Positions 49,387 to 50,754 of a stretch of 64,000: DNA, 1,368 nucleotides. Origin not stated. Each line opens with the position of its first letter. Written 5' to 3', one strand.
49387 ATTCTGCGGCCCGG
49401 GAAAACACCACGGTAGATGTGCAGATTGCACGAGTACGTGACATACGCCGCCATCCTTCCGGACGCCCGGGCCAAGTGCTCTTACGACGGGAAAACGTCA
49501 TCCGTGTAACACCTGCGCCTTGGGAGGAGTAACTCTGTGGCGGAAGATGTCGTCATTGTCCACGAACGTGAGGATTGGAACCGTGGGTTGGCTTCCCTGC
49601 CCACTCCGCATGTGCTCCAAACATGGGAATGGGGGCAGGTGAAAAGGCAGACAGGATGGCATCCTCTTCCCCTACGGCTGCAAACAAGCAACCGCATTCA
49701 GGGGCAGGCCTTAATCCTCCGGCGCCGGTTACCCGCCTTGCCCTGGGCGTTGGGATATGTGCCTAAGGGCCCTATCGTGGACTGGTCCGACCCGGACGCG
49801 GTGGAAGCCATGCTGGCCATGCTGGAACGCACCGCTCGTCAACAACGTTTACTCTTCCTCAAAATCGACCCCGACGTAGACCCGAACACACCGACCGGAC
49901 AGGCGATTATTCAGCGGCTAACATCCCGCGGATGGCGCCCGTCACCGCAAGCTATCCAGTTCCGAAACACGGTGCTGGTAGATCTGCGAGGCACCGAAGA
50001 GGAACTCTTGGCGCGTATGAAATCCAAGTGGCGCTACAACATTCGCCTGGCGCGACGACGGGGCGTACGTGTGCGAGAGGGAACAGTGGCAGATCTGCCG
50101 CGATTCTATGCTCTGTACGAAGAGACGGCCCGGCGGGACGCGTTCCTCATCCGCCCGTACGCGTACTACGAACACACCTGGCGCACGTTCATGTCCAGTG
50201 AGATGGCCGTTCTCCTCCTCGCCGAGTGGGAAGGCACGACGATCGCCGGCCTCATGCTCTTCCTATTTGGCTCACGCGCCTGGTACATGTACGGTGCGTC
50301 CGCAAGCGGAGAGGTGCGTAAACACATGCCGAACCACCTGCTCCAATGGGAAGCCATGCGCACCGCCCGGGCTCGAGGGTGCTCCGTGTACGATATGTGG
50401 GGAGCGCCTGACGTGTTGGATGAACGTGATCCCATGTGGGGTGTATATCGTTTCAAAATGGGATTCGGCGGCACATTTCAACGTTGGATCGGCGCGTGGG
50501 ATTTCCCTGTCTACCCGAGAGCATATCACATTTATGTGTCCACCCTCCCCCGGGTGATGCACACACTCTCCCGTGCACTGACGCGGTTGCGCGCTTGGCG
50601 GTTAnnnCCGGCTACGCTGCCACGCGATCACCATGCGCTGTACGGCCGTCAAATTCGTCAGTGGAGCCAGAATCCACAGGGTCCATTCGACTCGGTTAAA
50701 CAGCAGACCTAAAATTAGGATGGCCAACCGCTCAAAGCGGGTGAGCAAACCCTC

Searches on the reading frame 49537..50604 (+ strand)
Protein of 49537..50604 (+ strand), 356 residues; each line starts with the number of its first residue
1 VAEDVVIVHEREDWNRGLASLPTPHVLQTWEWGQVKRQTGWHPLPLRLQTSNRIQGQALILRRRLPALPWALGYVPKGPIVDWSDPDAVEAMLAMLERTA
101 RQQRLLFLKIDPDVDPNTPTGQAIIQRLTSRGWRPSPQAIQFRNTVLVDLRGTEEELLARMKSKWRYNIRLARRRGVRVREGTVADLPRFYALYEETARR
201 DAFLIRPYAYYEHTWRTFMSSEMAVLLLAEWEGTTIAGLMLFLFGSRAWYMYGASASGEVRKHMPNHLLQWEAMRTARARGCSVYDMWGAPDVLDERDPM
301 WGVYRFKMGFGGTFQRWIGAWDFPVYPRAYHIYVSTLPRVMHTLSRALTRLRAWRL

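Call 32: search_protein_families(library=pfam, proteins=[window:49537-50604:+], max_evalue=0.00001)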
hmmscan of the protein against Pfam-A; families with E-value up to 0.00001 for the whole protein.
window:49537-50604:+ (356 aa): 2 families
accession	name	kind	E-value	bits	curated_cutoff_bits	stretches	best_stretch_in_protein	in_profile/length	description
PF02388.22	FemAB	-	1.6e-53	182.4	24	2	22-230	14-237/406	FemAB family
PF13480.13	Acetyltransf_6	-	2e-17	64.1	22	1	163-290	1-137/143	Acetyltransferase (GNAT) domain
